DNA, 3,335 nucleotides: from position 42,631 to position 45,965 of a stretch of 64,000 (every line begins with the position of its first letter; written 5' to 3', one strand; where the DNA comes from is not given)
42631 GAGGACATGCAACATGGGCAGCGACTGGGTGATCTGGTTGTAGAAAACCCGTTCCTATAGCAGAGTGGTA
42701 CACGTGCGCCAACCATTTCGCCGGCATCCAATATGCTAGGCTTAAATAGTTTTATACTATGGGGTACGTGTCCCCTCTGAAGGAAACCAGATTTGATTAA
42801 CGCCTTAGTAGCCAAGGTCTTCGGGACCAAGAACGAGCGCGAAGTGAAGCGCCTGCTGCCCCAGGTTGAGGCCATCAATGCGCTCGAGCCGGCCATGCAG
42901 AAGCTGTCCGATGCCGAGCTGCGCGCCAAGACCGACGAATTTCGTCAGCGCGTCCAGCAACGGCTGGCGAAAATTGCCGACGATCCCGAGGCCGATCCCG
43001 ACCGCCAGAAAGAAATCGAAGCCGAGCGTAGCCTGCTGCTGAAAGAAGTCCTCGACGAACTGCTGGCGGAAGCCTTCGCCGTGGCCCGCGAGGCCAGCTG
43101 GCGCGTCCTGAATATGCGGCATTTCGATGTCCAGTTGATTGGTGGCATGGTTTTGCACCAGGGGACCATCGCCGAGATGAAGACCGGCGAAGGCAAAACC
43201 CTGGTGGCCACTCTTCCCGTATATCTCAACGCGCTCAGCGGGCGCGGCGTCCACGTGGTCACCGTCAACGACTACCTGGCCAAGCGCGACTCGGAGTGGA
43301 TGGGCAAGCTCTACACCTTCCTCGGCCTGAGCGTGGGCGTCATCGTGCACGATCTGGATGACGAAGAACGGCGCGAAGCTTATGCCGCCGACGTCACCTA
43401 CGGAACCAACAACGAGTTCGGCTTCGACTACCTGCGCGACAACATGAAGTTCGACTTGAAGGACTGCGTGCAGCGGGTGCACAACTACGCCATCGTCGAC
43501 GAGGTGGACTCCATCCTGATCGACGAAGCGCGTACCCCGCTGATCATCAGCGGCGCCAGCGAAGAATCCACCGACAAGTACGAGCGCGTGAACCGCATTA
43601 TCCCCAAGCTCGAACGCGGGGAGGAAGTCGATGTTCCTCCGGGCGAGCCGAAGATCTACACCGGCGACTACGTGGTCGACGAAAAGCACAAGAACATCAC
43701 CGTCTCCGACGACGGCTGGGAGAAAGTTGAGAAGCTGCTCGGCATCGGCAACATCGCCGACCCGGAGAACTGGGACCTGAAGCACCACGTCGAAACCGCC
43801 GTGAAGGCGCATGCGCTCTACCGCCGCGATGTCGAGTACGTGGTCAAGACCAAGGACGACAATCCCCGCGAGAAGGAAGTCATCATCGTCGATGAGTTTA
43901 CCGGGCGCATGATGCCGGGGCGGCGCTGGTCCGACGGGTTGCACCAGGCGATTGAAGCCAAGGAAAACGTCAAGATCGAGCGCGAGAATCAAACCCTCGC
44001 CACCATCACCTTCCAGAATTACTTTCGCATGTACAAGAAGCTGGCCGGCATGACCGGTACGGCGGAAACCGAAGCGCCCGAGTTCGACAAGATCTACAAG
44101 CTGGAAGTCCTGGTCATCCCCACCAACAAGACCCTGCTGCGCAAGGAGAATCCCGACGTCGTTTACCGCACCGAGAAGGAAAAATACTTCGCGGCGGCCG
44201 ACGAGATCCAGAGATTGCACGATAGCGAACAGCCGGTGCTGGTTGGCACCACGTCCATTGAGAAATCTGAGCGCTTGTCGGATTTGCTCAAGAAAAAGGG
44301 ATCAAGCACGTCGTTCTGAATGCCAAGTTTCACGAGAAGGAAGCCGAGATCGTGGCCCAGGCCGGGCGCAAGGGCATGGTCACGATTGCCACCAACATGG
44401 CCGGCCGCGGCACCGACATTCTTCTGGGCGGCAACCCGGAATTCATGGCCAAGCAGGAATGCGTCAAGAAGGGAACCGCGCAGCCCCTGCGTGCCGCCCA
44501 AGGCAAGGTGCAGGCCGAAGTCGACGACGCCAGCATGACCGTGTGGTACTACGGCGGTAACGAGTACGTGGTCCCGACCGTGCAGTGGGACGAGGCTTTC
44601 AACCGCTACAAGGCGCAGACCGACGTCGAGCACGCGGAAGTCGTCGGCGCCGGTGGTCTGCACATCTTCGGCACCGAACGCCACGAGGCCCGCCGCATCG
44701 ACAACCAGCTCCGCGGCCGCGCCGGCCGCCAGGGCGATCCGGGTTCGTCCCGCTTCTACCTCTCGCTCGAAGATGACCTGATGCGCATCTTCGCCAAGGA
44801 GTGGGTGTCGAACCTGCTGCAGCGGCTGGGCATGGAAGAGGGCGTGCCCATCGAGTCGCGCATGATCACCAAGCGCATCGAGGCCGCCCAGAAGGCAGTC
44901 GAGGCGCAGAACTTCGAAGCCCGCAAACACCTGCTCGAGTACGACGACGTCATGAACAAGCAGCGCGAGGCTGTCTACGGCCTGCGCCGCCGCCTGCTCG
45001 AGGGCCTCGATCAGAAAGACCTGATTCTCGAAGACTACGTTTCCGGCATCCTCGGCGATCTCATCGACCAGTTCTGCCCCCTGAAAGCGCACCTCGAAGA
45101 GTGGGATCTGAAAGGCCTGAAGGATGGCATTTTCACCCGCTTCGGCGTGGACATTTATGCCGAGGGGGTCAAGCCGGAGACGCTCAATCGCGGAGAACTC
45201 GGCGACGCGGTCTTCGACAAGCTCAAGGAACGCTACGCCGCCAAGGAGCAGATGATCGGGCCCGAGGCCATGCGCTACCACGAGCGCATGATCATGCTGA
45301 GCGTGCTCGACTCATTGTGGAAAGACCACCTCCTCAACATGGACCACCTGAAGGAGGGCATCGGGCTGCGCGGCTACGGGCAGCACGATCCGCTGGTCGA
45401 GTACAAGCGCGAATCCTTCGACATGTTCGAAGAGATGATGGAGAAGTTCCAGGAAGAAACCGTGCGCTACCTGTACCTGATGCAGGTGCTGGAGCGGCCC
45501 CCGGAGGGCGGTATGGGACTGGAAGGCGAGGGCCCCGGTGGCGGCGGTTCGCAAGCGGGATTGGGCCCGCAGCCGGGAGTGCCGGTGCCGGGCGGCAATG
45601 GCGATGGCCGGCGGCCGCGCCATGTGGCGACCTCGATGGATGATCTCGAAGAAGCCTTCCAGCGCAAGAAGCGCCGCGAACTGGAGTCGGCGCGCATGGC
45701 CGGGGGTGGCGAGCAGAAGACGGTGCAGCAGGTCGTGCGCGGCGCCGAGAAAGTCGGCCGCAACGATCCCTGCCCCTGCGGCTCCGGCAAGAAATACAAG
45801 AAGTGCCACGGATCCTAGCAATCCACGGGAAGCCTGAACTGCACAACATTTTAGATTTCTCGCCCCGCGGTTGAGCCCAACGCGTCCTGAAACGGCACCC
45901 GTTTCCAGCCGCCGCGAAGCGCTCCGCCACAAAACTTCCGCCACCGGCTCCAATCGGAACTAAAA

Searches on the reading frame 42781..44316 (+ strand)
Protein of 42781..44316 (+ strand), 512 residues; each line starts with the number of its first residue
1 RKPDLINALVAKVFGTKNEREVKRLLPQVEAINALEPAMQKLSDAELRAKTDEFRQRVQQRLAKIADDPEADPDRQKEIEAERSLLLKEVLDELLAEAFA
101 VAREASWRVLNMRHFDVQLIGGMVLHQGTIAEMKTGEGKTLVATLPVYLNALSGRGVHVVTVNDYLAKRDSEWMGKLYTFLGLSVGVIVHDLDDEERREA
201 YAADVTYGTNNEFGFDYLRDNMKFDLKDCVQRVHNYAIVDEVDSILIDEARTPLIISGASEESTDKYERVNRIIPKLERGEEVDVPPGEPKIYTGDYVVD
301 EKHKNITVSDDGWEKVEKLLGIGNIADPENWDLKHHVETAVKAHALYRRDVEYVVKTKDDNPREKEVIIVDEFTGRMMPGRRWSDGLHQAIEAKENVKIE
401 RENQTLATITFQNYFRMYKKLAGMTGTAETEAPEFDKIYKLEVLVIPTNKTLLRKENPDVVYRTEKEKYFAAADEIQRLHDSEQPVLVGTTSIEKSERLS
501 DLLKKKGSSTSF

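Call 23: search_protein_families(library=pfam, proteins=[window:42781-44316:+], max_evalue=0.0001)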
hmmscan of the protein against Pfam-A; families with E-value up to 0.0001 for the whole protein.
window:42781-44316:+ (512 aa): 4 families
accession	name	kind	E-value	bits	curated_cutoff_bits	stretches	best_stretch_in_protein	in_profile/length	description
PF07517.20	SecA_DEAD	-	9.9e-134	445.5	24.6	1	11-435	2-289/290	SecA DEAD-like domain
PF01043.26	SecA_PP_bind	-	1.3e-38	132.4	23.5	1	263-392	2-110/110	SecA preprotein cross-linking domain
PF21090.3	P-loop_SecA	-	2.1e-16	60.6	27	1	453-507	3-57/205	SecA P-loop domain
PF00270.35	DEAD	-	4.3e-07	30.2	26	1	128-248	16-132/167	DEAD/DEAH box helicase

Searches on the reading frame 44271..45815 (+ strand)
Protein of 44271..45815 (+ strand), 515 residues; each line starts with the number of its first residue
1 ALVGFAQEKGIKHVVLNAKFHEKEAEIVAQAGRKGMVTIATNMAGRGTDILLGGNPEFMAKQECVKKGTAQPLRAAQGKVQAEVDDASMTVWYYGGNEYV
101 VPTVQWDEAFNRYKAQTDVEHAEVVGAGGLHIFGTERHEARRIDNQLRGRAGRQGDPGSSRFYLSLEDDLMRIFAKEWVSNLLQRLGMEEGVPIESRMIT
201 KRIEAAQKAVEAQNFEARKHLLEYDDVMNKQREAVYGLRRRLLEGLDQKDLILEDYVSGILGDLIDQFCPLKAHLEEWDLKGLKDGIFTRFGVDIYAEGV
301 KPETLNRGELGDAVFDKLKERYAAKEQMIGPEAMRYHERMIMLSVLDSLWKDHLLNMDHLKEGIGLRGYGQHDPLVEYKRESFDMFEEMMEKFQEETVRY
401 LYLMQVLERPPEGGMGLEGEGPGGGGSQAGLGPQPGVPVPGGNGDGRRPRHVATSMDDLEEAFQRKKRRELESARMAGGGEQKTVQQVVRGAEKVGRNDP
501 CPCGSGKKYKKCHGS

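Call 23: search_protein_families(library=pfam, proteins=[window:44271-45815:+], max_evalue=0.0001)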
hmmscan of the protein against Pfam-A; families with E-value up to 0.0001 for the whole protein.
window:44271-45815:+ (515 aa): 3 families
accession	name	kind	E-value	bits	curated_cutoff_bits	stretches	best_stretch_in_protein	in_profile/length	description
PF07516.18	SecA_SW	-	2.1e-69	234.1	26.7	1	193-404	1-199/200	SecA Wing and Scaffold domain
PF21090.3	P-loop_SecA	-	3.1e-68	229.9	27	1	6-191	53-205/205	SecA P-loop domain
PF02810.21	SEC-C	-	1.3e-10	41.4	20.4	1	497-514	1-18/19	SEC-C motif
